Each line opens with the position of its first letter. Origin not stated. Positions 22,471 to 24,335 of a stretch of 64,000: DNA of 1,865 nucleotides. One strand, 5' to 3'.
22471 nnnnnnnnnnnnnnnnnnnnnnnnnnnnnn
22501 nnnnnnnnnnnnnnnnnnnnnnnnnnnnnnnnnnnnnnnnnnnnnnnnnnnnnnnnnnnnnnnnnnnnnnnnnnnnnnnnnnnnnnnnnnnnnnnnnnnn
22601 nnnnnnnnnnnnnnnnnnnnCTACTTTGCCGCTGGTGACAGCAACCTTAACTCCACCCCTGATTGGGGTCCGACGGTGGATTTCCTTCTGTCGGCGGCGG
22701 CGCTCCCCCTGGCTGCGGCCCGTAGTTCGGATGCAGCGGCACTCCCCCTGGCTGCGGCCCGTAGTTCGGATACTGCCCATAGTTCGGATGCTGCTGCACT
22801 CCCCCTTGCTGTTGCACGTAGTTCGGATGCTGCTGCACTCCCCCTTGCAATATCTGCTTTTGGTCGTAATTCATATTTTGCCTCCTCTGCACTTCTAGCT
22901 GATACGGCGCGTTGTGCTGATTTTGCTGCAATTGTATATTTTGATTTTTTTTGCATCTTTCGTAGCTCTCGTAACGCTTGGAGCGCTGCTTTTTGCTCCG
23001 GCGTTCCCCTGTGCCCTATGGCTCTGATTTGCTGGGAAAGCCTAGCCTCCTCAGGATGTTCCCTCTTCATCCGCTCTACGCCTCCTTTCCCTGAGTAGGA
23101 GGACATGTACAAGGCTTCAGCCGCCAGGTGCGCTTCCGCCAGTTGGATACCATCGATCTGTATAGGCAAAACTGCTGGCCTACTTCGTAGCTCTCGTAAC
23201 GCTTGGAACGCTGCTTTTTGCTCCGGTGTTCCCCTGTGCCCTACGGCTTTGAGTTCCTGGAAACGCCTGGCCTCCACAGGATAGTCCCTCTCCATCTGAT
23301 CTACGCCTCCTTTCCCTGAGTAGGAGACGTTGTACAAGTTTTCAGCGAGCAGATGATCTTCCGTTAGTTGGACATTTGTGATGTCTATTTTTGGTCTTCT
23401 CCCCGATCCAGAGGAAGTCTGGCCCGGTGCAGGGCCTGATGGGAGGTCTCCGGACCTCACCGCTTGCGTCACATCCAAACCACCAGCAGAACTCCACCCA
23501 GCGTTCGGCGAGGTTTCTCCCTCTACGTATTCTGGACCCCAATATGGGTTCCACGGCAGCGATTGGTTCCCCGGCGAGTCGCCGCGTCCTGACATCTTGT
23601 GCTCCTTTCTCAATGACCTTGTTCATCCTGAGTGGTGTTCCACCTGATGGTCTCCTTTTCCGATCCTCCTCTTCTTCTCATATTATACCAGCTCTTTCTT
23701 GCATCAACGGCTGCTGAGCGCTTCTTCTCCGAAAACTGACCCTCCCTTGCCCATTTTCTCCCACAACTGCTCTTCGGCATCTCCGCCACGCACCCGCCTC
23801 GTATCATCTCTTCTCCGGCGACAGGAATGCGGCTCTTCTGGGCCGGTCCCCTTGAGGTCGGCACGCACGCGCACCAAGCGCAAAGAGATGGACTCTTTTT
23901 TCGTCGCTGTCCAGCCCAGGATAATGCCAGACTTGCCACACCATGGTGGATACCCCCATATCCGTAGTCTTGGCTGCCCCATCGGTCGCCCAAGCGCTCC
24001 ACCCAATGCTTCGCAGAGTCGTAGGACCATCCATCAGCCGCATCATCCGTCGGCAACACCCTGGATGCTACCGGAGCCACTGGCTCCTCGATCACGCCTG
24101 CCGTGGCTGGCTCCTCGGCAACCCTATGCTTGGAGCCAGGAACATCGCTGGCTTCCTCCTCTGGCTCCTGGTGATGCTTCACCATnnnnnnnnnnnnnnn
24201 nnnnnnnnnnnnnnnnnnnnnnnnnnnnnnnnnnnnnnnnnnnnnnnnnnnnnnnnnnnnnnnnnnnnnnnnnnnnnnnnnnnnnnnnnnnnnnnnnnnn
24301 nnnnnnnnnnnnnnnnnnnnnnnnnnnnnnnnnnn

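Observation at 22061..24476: Repeat-rich, partly decayed 2-kb segment flanked by direct copies of an IS-end-like 57-bp sequence, next to tgt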

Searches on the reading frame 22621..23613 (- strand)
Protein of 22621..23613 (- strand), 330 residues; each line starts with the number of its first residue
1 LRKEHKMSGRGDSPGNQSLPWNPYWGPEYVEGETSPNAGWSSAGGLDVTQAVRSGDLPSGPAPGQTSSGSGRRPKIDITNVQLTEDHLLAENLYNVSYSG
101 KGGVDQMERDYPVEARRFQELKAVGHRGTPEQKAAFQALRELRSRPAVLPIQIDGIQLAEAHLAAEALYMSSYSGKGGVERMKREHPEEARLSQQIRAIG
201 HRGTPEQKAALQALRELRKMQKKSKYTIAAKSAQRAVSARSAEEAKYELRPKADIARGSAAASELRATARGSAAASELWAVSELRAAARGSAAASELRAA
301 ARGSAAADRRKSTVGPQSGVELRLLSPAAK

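Call 9: search_protein_families(library=pfam, proteins=[window:22621-23613:-], max_evalue=1)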
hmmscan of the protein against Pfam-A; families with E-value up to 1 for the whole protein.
window:22621-23613:- (330 aa): 2 families
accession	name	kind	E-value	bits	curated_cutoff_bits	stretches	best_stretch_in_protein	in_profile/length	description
PF22698.1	Semialdhyde_dhC_1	-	0.054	13.8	27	0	96-152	30-86/165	Semialdehyde dehydrogenase, dimerisation domain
PF01814.28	Hemerythrin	-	0.16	12.9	25.3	1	159-219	46-110/127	Hemerythrin HHE cation binding domain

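Call 10: search_protein_families(library=ncbifam, proteins=[window:22621-23613:-], max_evalue=1)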
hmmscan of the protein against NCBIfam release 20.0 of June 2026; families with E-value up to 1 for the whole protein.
window:22621-23613:- (330 aa): 1 family
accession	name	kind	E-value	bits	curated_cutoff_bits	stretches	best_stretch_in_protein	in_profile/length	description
NF009391.0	PRK12750.1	equivalog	0.081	12.9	148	1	204-264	54-114/170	CpxP family protein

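Call 20: search_protein_families(library=phrogs, proteins=[window:22621-23613:-], max_evalue=1)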
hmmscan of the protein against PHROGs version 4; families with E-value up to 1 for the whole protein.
window:22621-23613:- (330 aa): 4 families
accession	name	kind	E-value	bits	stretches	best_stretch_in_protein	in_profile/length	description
phrog_26783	-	unknown function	0.004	18.1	1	125-156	3-36/124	-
phrog_12996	-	unknown function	0.12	13.5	0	206-222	11-27/37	-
phrog_2304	-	DNA, RNA and nucleotide metabolism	0.13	13.4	0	169-237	57-122/133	DNA primase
phrog_558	-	unknown function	0.38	11.8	0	204-225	19-46/51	-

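Call 21: search_protein_families(library=padloc, proteins=[window:22621-23613:-], max_evalue=1)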
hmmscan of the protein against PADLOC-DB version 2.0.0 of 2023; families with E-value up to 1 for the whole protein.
window:22621-23613:- (330 aa): 0 families

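Call 22: find_homologous_proteins(query=window:22621-23613:-)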
Query window:22621-23613:- (330 aa): 1 proteins with E <= 0.001 among 8000 candidates.
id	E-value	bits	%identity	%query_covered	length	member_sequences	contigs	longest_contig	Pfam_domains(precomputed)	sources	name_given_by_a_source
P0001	1.0e-199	680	100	98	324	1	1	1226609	-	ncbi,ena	-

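Call 23: find_encoding_contigs(protein=P0001, flank=10000, max_places=6)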
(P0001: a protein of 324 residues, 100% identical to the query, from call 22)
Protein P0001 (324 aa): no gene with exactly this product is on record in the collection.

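Call 66: predict_structure(alignment_id=A2)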
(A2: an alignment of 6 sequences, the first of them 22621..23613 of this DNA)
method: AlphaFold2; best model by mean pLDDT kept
length: 330 residues; sequences in the alignment: 6
mean_pLDDT: 67.6   pTM: 0.35
mean pLDDT of the five models: 67.6, 62.4, 60.7, 60.1, 59.6
residues with pLDDT >= 90: 101; 70-90: 66; 50-70: 53; < 50: 110
segments of 3 or more residues with pLDDT < 50: 1-70, 250-272, 314-330
pLDDT, mean of each block of 10 residues (from residue 1): 36 37 36 31 34 37 44 79 92 92 95 95 93 91 66 86 94 91 95 93 91 89 79 71 58 43 43 57 70 70 59 45 41
secondary structure, 60 per line:
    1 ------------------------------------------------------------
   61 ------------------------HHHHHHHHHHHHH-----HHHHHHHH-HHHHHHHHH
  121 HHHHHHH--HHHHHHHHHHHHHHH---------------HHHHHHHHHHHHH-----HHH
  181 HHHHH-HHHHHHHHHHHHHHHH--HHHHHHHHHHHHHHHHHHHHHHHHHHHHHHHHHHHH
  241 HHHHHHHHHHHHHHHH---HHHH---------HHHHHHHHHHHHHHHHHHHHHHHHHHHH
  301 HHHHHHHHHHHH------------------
elements in order: H85-97 H103-110 H112-127 H130-144 H160-172 H178-185 H187-202 H205-256 H260-263 H273-312
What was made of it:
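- On Gene B family (unnamed 75-residue helical repeat proteins): The AlphaFold model gives confident helical units (call 66).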

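Call 69: fold_search(model_id=the predicted structure, library=pdb)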
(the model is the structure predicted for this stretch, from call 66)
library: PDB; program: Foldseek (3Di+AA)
matches with E <= 10: 39; with E <= 0.001: 0
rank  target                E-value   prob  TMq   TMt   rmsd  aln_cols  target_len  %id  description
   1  1oqy_MODEL_1_A        5.6e-01  0.06  0.09  0.08  41.7       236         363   14  Structure of the DNA repair protein hHR23a (released 2003-10-21)
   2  7nri_D                1.3e+00  0.06  0.12  0.16  12.7       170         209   14  Structure of the darobactin-bound E. coli BAM complex (BamABCDE) (released 2021-04-21)
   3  6e8c_A                1.7e+00  0.06  0.11  0.20  15.1       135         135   18  Crystal structure of the double homeodomain of DUX4 in complex with DNA (released 2018-12-26)
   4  4v6w_Ci               2.7e+00  0.04  0.10  0.20  13.0       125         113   22  Structure of the D. melanogaster 80S ribosome (released 2014-07-09)
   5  2o9x                  3.4e+00  0.03  0.09  0.15  14.4       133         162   14  Crystal Structure Of A Putative Redox Enzyme Maturation Protein From Archaeoglobus Fulgidus (released 2007-01-16)
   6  5h6r_B                3.6e+00  0.02  0.08  0.15  19.6       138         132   13  Crystal structure of LSD1-CoREST in complex with peptide 13 (released 2017-04-12)
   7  5buz_B                3.8e+00  0.02  0.08  0.08  15.3       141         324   19  Crystal Structure of a Complex Between the SNARE Vam3 and the HOPS Vps33-Vps16 subcomplex from Chaetomium thermophilum (released 2015-08-05)
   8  2uxx_B                4.0e+00  0.02  0.09  0.17  20.9       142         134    9  Human LSD1 Histone Demethylase-CoREST in complex with an FAD- tranylcypromine adduct (released 2007-08-21)
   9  1elr_A                4.3e+00  0.03  0.09  0.20  16.5       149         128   13  Crystal structure of the TPR2A domain of HOP in complex with the HSP90 peptide MEEVD (released 2000-04-26)
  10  9pfn_E                4.3e+00  0.03  0.11  0.21  14.8       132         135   13  Structure of POU2F3 POU domains bound to coactivator OCA-T2 and DNA (2.8 angstrom resolution) (released 2025-10-01)
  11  4czz_B                4.3e+00  0.01  0.08  0.15  20.4       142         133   15  Histone demethylase LSD1(KDM1A)-CoREST3 Complex (released 2014-06-11)
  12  5osi_E                4.5e+00  0.02  0.09  0.10  15.2       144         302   14  Structure of retromer VPS29-VPS35C subunits complexed with RidL harpin loop (163-176) (released 2017-12-13)
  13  1ixr_B                4.8e+00  0.01  0.08  0.12  13.5       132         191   15  RuvA-RuvB complex (released 2002-11-06)
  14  8ypu_C                5.7e+00  0.03  0.07  0.03  11.9        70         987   21  Cryo-EM structure of ButCD complex (released 2024-09-25)
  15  6td7                  5.7e+00  0.01  0.07  0.13  20.0       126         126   13  Structure of truncated hemoglobin THB11 from Chlamydomonas reinhardtii (released 2020-02-26)
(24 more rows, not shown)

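Call 79: find_related_loci(query=A2, collection=viral_contigs, flank=5000)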
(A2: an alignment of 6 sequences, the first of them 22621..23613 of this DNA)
Query A2 (330 aa) in viral_contigs; peptide patterns used: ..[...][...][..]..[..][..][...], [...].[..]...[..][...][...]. (x = any residue, [..] = any of these).
119 stretches matched a pattern, but none encodes a relative of the query by tblastn (E <= 1e-3).
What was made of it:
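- Tried and rejected: A viral-contig scan for gene B relatives found none (call 79).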

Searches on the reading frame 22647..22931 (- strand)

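Call 9: search_protein_families(library=pfam, proteins=[window:22647-22931:-], max_evalue=1)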
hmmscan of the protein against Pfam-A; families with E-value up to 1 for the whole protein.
window:22647-22931:- (94 aa): 0 families

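Call 10: search_protein_families(library=ncbifam, proteins=[window:22647-22931:-], max_evalue=1)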
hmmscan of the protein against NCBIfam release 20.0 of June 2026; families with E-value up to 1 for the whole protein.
window:22647-22931:- (94 aa): 0 families

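Call 20: search_protein_families(library=phrogs, proteins=[window:22647-22931:-], max_evalue=1)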
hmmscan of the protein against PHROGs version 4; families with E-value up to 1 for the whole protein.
window:22647-22931:- (94 aa): 1 family
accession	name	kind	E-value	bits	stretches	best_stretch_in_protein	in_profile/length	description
phrog_36503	-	unknown function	0.6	11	0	42-54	23-36/58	-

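Call 21: search_protein_families(library=padloc, proteins=[window:22647-22931:-], max_evalue=1)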
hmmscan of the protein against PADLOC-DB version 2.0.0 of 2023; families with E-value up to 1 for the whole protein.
window:22647-22931:- (94 aa): 0 families

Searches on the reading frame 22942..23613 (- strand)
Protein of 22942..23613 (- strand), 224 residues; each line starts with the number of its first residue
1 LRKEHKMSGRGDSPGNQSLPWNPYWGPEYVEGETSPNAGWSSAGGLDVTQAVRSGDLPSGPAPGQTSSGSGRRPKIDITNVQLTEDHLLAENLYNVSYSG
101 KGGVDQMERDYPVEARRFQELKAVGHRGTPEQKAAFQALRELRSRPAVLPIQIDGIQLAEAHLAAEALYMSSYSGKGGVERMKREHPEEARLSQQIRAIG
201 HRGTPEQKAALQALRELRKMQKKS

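Call 33: search_protein_representatives(protein=window:22942-23613:-)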
Query: 224 residues. Proteins with E-value up to 0.001 (for the whole library): 7; up to 1e-10: 6; up to 1e-30: 2. The best 7 are listed.
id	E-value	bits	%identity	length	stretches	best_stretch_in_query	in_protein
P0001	3.2e-139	478.4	100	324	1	7-224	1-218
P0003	1.5e-33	133.0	47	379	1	58-222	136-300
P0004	6.4e-27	111.3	43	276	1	65-221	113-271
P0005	1.0e-25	107.4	39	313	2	79-213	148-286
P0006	2.8e-14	69.9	43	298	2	107-221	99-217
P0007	5.6e-14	69.0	39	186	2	107-219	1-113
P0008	6.2e-05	39.4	38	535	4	74-101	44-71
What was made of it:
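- On Gene B family (unnamed 75-residue helical repeat proteins): phmmer hits P0003-P0007, E 1.5e-33 to 5.6e-14 (call 33).
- It is a real family member: P0003 at E 1.5e-33, plus P0004-P0007 (call 33).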

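Call 35: find_encoding_contigs(protein=P0003, flank=10000, max_places=4)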
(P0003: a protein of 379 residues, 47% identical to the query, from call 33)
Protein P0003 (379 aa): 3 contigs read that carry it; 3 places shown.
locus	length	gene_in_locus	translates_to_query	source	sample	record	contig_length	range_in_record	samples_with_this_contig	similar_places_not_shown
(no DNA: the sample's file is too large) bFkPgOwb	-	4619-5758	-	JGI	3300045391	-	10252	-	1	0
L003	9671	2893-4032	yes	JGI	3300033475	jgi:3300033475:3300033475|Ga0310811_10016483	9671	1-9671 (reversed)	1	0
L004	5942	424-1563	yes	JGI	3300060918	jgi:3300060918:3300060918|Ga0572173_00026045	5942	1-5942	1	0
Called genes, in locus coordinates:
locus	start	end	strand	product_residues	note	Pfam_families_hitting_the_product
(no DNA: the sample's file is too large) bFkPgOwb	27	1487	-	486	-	PF20042:DUF6444, PF13005:zf-IS66, PF03050:DDE_Tnp_IS66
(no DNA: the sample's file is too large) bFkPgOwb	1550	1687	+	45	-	-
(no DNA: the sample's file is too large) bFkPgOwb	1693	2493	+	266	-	PF03091:CutA1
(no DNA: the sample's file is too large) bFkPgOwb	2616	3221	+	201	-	PF05685:Uma2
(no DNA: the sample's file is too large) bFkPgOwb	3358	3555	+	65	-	-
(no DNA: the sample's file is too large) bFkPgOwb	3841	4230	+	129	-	PF03050:DDE_Tnp_IS66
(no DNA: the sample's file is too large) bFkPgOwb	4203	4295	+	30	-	-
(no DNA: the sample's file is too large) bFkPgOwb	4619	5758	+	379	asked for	-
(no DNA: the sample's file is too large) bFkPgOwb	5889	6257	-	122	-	PF15616:TerY_C (faint)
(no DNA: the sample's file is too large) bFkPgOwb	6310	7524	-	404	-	-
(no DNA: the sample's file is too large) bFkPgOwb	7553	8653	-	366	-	PF00248:Aldo_ket_red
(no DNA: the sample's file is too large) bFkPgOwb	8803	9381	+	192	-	PF00440:TetR_N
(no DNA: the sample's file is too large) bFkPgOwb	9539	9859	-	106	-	-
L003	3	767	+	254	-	?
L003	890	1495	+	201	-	PF05685:Uma2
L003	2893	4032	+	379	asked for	-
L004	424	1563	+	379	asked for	-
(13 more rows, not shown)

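Call 61: find_encoding_contigs(protein=P0006, flank=8000, max_places=3)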
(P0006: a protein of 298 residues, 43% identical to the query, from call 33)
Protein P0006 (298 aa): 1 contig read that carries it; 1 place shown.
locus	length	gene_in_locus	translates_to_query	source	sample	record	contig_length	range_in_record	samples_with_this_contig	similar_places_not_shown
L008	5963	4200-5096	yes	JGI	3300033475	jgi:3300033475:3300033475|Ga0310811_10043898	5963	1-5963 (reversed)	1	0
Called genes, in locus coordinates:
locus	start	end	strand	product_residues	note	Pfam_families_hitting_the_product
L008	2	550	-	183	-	?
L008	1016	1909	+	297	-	PF00165:HTH_AraC, PF12833:HTH_18, PF00165:HTH_AraC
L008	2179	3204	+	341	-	PF00248:Aldo_ket_red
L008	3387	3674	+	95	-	-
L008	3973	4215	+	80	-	-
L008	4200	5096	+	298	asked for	-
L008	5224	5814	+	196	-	PF02861:Clp_N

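Call 62: find_encoding_contigs(protein=P0005, flank=8000, max_places=3)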
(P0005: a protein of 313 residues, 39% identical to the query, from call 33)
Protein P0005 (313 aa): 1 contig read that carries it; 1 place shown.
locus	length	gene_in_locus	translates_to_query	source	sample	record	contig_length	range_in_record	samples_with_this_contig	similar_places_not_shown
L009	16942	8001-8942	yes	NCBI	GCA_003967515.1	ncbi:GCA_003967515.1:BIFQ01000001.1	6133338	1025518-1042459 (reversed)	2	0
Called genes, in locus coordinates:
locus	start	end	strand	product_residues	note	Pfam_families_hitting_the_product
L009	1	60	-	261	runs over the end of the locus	-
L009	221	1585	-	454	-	PF13546:DDE_5, PF01609:DDE_Tnp_1 (weak)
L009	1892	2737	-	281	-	PF00561:Abhydrolase_1, PF12146:Hydrolase_4, PF12697:Abhydrolase_6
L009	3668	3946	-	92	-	-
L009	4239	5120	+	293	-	PF00589:Phage_integrase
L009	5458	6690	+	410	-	PF00872:Transposase_mut, PF10551:MULE (weak)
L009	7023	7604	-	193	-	-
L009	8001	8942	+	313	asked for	-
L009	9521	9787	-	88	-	-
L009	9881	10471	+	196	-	-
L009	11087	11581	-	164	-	-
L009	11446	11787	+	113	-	-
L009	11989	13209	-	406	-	-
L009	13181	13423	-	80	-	-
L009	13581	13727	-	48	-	-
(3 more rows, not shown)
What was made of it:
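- Its relatives lie in IS-rich neighbourhoods (calls 35, 62).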

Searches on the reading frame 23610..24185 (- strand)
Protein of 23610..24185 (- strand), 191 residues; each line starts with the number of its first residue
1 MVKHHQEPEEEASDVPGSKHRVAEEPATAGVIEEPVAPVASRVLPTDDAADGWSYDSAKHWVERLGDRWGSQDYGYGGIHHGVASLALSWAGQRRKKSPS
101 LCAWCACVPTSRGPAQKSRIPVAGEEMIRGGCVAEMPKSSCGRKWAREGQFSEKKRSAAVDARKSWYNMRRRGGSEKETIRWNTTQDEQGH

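Call 9: search_protein_families(library=pfam, proteins=[window:23610-24185:-], max_evalue=1)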
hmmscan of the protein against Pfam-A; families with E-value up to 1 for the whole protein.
window:23610-24185:- (191 aa): 0 families

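Call 10: search_protein_families(library=ncbifam, proteins=[window:23610-24185:-], max_evalue=1)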
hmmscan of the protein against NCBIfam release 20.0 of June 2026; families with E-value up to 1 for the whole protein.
window:23610-24185:- (191 aa): 1 family
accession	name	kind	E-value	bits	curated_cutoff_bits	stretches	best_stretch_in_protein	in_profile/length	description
NF000028.1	1567214_ble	exception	0.033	14.3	250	1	59-146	21-107/122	BLMA family bleomycin binding protein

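Call 20: search_protein_families(library=phrogs, proteins=[window:23610-24185:-], max_evalue=1)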
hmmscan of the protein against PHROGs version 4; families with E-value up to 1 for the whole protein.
window:23610-24185:- (191 aa): 0 families

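Call 21: search_protein_families(library=padloc, proteins=[window:23610-24185:-], max_evalue=1)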
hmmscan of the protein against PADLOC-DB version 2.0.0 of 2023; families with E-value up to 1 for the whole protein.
window:23610-24185:- (191 aa): 0 families

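Call 32: find_homologous_proteins(query=window:23610-24185:-, max_evalue=0.01)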
Query window:23610-24185:- (191 aa): 1 proteins with E <= 0.01 among 260 candidates.
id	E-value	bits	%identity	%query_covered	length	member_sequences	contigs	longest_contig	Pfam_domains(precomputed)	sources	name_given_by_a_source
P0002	8.8e-126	436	100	100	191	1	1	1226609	-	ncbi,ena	-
